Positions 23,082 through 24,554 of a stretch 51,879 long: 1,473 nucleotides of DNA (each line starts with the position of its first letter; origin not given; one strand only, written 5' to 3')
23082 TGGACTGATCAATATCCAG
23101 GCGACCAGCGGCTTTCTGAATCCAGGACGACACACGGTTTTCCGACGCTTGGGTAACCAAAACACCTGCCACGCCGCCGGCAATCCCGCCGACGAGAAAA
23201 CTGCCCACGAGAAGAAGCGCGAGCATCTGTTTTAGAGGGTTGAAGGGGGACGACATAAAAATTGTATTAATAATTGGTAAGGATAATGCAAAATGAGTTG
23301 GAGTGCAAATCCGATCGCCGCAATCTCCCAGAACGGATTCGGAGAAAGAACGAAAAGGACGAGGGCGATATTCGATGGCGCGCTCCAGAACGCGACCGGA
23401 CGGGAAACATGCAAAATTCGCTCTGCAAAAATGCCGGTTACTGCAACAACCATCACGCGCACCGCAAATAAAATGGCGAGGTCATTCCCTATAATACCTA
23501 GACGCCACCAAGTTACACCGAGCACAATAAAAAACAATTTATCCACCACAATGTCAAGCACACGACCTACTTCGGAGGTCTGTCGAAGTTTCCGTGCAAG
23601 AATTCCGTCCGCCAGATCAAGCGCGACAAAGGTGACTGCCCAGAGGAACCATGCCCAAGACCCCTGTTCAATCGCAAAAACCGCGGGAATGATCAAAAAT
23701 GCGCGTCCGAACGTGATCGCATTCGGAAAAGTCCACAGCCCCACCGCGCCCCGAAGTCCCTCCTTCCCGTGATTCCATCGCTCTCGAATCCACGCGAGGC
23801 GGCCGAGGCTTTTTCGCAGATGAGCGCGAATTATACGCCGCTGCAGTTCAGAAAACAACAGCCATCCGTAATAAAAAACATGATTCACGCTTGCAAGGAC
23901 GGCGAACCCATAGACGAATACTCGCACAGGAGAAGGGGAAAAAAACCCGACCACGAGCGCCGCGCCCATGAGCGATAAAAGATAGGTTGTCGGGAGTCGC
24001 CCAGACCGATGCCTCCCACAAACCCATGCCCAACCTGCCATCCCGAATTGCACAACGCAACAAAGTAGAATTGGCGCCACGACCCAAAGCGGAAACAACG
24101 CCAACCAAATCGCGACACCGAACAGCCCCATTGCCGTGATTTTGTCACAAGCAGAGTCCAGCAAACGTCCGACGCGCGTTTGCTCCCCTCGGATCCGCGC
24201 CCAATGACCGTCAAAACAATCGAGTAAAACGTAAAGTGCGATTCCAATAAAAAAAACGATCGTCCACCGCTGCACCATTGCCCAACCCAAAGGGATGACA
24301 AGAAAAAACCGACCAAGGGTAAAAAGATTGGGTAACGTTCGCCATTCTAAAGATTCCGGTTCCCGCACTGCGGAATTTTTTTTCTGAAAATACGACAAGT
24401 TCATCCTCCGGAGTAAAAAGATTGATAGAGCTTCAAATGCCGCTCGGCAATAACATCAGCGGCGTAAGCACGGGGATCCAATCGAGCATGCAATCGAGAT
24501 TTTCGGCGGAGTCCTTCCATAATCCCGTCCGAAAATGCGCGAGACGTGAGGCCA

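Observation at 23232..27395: Translationally coupled lipid head-group operon (MTase-fold, kinase-fold, MGS-like GT4, double CDP-alcohol phosphatidyltransferase)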

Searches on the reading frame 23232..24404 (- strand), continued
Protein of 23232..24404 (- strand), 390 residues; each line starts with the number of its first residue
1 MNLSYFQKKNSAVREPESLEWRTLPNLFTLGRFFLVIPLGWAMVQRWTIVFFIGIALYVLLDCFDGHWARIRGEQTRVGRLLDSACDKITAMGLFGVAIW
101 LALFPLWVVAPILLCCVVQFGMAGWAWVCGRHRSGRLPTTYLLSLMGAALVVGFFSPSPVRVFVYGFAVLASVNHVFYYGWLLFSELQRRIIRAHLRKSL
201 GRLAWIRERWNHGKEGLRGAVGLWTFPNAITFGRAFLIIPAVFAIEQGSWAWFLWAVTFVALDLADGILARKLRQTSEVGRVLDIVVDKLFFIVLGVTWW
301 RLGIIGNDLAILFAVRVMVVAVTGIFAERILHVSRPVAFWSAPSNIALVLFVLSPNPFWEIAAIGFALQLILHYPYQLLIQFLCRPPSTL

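Call 72: search_protein_families(library=ncbifam, proteins=[L087:112-1257:+, L099:6838-8004:+], max_evalue=0.001)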
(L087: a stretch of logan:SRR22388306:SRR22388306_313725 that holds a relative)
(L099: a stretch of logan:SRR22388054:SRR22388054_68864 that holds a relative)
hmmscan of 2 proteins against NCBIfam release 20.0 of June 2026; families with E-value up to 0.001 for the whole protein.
L087:112-1257:+ (381 aa): 36 families (the best 25 are shown)
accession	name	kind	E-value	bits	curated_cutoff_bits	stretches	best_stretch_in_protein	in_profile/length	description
NF049988.1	MGlcDAGSynMgs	equivalog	1.1e-41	143.5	400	1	2-323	4-331/398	alpha-monoglucosyldiacylglycerol synthase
NF053787.1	GlcN_PG_synth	equivalog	4.4e-34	117.9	480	1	28-345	31-326/361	N-acetylglucosaminyl phosphatidylglycerol synthase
TIGR04063.1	stp3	hypoth_equivalog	1.9e-24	86.3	442.05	1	74-350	82-365/397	TIGR04063 family PEP-CTERM/XrtA system glycosyltransferase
NF047684.1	TeichurnBiosyTuaC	equivalog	3.3e-22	78.9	550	1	83-319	107-327/391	teichuronic acid biosynthesis protein TuaC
TIGR03449.1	mycothiol_MshA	equivalog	8.9e-22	77.5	462.5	1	84-346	102-370/406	D-inositol-3-phosphate glycosyltransferase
TIGR03999.1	thiol_BshA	equivalog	4e-20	72.1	273.7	1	141-371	138-367/375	N-acetyl-alpha-D-glucosaminyl L-malate synthase BshA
TIGR04047.1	MSMEG_0565_glyc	hypoth_equivalog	5.2e-19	68.6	259.85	1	22-348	21-344/373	MSMEG_0565 family glycosyltransferase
TIGR04157.1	glyco_rSAM_CFB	subfamily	1.2e-17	64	400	1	172-323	196-342/406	TIGR04157 family glycosyltransferase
TIGR03088.1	stp2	hypoth_equivalog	1.1e-16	60.9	409.05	1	171-343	162-336/374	TIGR03088 family PEP-CTERM/XrtA system glycosyltransferase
TIGR02149.1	glgA_Coryne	subfamily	3e-16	59.6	302.4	1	2-330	4-333/391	glycogen synthase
NF007640.0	PRK10307.1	subfamily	2.7e-15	56.2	276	1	139-328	167-354/411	WcaI family glycosyltransferase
NF012028.0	PRK15484.1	subfamily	4.5e-14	52.3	618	1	168-322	160-318/380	lipopolysaccharide N-acetylglucosaminyltransferase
NF053513.1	Gtran_IagA_BgsA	equivalog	5.5e-14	51.9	460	1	136-374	94-332/333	LTA glycolipid anchor biosynthesis glycosyltransferase, IagA/BgsA family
TIGR02472.1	sucr_P_syn_N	equivalog_domain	4.6e-13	48.8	576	1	84-347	114-408/439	sucrose-phosphate synthase, putative, glycosyltransferase domain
NF038255.1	exopoly_VpsD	equivalog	1.1e-11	44.3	300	1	69-312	86-313/381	VpsD family glycosyltransferase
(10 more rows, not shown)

L099:6838-8004:+ (388 aa): 32 families (the best 25 are shown)
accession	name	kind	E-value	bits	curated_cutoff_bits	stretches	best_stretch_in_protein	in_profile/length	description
NF049988.1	MGlcDAGSynMgs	equivalog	3.4e-40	138.6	400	1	1-315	1-318/398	alpha-monoglucosyldiacylglycerol synthase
NF053787.1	GlcN_PG_synth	equivalog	6.4e-24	84.5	480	1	55-354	51-327/361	N-acetylglucosaminyl phosphatidylglycerol synthase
TIGR03449.1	mycothiol_MshA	equivalog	2.8e-20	72.6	462.5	1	89-317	102-334/406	D-inositol-3-phosphate glycosyltransferase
NF047684.1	TeichurnBiosyTuaC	equivalog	5.9e-19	68.2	550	1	88-317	107-320/391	teichuronic acid biosynthesis protein TuaC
TIGR04047.1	MSMEG_0565_glyc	hypoth_equivalog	1.6e-18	67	259.85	1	152-382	138-373/373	MSMEG_0565 family glycosyltransferase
TIGR02149.1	glgA_Coryne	subfamily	2e-18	66.7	302.4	1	1-317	1-314/391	glycogen synthase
TIGR04063.1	stp3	hypoth_equivalog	4.8e-18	65.2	442.05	1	12-294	11-297/397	TIGR04063 family PEP-CTERM/XrtA system glycosyltransferase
NF053513.1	Gtran_IagA_BgsA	equivalog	7.2e-18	64.7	460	1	91-317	45-266/333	LTA glycolipid anchor biosynthesis glycosyltransferase, IagA/BgsA family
TIGR04157.1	glyco_rSAM_CFB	subfamily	2.1e-16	59.9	400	1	146-320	163-334/406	TIGR04157 family glycosyltransferase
NF038295.1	EPS_HpsP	equivalog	2.3e-14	53.2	550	1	171-351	173-350/388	hormogonium polysaccharide biosynthesis glycosyltransferase HpsP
NF012028.0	PRK15484.1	subfamily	1.9e-13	50.3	618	1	155-317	142-308/380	lipopolysaccharide N-acetylglucosaminyltransferase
TIGR03088.1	stp2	hypoth_equivalog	5e-13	48.8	409.05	1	176-384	162-374/374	TIGR03088 family PEP-CTERM/XrtA system glycosyltransferase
TIGR03999.1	thiol_BshA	equivalog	7.6e-13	48.1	273.7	1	151-384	143-374/375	N-acetyl-alpha-D-glucosaminyl L-malate synthase BshA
NF049987.1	DaglGlyslTfaseDgs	equivalog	1.2e-12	47.5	500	1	115-318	65-263/332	processive diacylglycerol alpha-glucosyltransferase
NF007640.0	PRK10307.1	subfamily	1.5e-12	47.2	276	1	85-303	102-319/411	WcaI family glycosyltransferase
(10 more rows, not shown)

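Call 83: search_solved_structures(query=A6, max_evalue=0.01, show_alignments=2)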
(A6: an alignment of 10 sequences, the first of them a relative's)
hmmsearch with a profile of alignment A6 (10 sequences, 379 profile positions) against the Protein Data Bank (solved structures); distinct sequences matched with E-value up to 0.01: 15.
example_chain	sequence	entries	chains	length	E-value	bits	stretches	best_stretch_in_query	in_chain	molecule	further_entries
7drj_A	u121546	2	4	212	1.1e-12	51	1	210-310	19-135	CDP-diacylglycerol--glycerol-3-phosphate 3-phosphatidyltransferase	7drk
9uet_A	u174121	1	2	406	8e-08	35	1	10-147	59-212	Cholinephosphotransferase 1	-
6h53_A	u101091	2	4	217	9.2e-08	34.9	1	41-94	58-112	CDP-diacylglycerol--inositol 3-phosphatidyltransferase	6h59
6h5a_A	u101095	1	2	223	9.8e-08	34.8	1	41-94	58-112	CDP-diacylglycerol--inositol 3-phosphatidyltransferase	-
8ero_A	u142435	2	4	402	1.7e-07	34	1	6-139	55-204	Cholinephosphotransferase 1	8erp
6wm5_A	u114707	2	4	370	4.6e-07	32.6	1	42-102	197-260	AfCTD-Phosphatidylinositol-phosphate synthase (PIPS) fusion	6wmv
8gyw_B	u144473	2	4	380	3.4e-06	29.7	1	11-104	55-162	Choline/ethanolaminephosphotransferase 1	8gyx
7b1k_A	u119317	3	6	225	6e-06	28.9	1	9-154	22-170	CDP-diacylglycerol--serine O-phosphatidyltransferase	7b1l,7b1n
4o6m_A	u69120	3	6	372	6.6e-06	28.7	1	9-110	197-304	AF2299, a CDP-alcohol phosphotransferase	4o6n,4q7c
7pow_A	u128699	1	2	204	7.8e-06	28.5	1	10-154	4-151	CDP-diacylglycerol--serine O-phosphatidyltransferase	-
5d91_A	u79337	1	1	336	2.9e-05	26.6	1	41-109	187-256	AF2299 protein,Phosphatidylinositol synthase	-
5d92_D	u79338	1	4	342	3e-05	26.6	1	41-109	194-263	AF2299 protein,Phosphatidylinositol synthase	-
8urt_A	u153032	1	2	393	0.00078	21.9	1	10-164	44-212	Cholinephosphotransferase 1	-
4mnd_A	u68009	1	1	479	0.0012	21.3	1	205-291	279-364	CTP L-myo-inositol-1-phosphate cytidylyltransferase/CDP-L-myo-inositol myo-inositolphospho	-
8ul9_A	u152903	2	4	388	0.0017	20.8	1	10-145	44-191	Cholinephosphotransferase 1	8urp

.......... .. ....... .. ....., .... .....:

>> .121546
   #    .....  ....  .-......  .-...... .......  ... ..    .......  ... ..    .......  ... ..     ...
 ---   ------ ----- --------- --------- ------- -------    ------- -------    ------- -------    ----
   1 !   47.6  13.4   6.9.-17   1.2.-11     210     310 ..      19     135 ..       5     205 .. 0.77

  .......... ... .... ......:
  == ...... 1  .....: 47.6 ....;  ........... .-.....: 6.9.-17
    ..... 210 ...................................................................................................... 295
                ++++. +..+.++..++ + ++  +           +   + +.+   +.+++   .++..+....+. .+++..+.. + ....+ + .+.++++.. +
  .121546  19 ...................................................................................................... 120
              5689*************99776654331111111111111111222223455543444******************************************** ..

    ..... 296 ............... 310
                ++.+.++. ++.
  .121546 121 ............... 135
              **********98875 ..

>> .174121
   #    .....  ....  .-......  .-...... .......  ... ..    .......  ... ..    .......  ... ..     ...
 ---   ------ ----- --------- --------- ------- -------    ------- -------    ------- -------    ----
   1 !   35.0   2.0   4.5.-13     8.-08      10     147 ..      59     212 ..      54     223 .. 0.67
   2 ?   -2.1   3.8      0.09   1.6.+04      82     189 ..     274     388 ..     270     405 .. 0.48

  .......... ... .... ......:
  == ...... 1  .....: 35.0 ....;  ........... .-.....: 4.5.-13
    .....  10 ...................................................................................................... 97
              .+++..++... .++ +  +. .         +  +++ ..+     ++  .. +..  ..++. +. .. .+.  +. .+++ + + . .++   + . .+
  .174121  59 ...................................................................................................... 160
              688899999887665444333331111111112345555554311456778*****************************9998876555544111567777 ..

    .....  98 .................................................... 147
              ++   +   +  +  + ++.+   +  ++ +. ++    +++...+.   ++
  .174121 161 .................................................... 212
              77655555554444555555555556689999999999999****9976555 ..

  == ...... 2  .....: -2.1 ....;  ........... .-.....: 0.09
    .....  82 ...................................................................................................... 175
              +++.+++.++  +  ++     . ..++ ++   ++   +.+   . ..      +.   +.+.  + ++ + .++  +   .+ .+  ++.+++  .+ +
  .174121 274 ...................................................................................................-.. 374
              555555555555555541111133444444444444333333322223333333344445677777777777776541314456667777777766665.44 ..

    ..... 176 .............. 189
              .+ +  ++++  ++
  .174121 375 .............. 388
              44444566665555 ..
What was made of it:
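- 23232..24404 (-): Tandem (fused double) CDP-alcohol phosphatidyltransferase, 390 aa. The N-half is about residues 1-198 (motif at nt 24144-24221). A basic linker spans about residues 181-232. The C-half is about residues 199-390 (motif at nt 23541-23618). The best PDB relative of the C-half is PgsA 7DRJ at E 1.1e-12 (call 83).
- Closest known: PgsA. Same: It is the best solved relative of the C-terminal half (E 1.1e-12, call 83).
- The family profile's best solved relative is S. aureus PgsA, for the C-half (E 1.1e-12, call 83). The family profile prefers PgsA (call 83). The N-half also matches cholinephosphotransferase (E 8e-8, call 83).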

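Call 86: search_protein_families(library=padloc, proteins=[window:23232-24404:-], max_evalue=0.01)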
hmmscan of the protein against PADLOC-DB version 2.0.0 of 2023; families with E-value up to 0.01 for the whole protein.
window:23232-24404:- (390 aa): 0 families

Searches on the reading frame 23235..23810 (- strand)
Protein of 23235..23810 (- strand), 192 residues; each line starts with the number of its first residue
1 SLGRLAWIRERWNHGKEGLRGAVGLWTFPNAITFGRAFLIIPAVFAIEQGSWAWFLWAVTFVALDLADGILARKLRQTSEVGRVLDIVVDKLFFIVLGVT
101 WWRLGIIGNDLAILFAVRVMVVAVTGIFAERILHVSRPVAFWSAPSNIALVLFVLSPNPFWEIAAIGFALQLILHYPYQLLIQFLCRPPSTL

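Call 33: search_protein_families(library=ncbifam, proteins=[window:23235-23810:-], max_evalue=0.01)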
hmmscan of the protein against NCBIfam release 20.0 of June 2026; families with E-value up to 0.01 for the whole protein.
seq(192 aa): 5 families
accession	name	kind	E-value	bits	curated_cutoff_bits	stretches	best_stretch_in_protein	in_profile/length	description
NF053678.1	ClpnSynClsA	equivalog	1.2e-09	38.6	240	1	26-148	3-127/180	cardiolipin synthase ClsA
NF045883.1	PIPSynth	equivalog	9.3e-08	32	170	1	28-123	24-124/197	phosphatidylinositol phosphate synthase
TIGR00560.1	pgsA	equivalog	2.3e-07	31.5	109.1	1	29-143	4-125/183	CDP-diacylglycerol--glycerol-3-phosphate 3-phosphatidyltransferase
NF040950.1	archin_ph_syn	equivalog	0.00063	19.6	180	1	29-124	26-125/191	archaetidylinositol phosphate synthase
TIGR00473.1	pssA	equivalog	0.0039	17.3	107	1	57-96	26-65/153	CDP-diacylglycerol--serine O-phosphatidyltransferase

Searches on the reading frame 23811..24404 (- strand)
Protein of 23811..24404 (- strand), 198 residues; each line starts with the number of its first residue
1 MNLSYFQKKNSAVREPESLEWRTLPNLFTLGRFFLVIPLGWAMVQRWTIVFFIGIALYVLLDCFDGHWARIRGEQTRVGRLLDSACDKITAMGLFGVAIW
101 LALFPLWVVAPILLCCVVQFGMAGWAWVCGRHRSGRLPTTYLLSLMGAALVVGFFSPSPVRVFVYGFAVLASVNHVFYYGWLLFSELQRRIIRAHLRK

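Call 33: search_protein_families(library=ncbifam, proteins=[window:23811-24404:-], max_evalue=0.01)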
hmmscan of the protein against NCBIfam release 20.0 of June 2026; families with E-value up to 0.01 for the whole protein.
seq(198 aa): 7 families
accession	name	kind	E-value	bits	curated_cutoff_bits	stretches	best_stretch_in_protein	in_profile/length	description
NF040950.1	archin_ph_syn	equivalog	8.6e-11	42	180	1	20-114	21-117/191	archaetidylinositol phosphate synthase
NF045883.1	PIPSynth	equivalog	1.4e-09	37.9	170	1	54-115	55-120/197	phosphatidylinositol phosphate synthase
TIGR00560.1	pgsA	equivalog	4.7e-07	30.5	109.1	1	24-113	3-98/183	CDP-diacylglycerol--glycerol-3-phosphate 3-phosphatidyltransferase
NF053678.1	ClpnSynClsA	equivalog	1.3e-06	28.8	240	1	23-179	4-154/180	cardiolipin synthase ClsA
TIGR00473.1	pssA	equivalog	0.00013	22.1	107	1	55-99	27-67/153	CDP-diacylglycerol--serine O-phosphatidyltransferase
NF038086.1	anchor_synt_A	exception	0.0038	17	200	0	57-98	41-77/222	protein sorting system archaetidylserine synthase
NF008090.0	PRK10832.1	equivalog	0.0077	16.3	304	0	35-99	24-84/182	CDP-diacylglycerol--glycerol-3-phosphate 3-phosphatidyltransferase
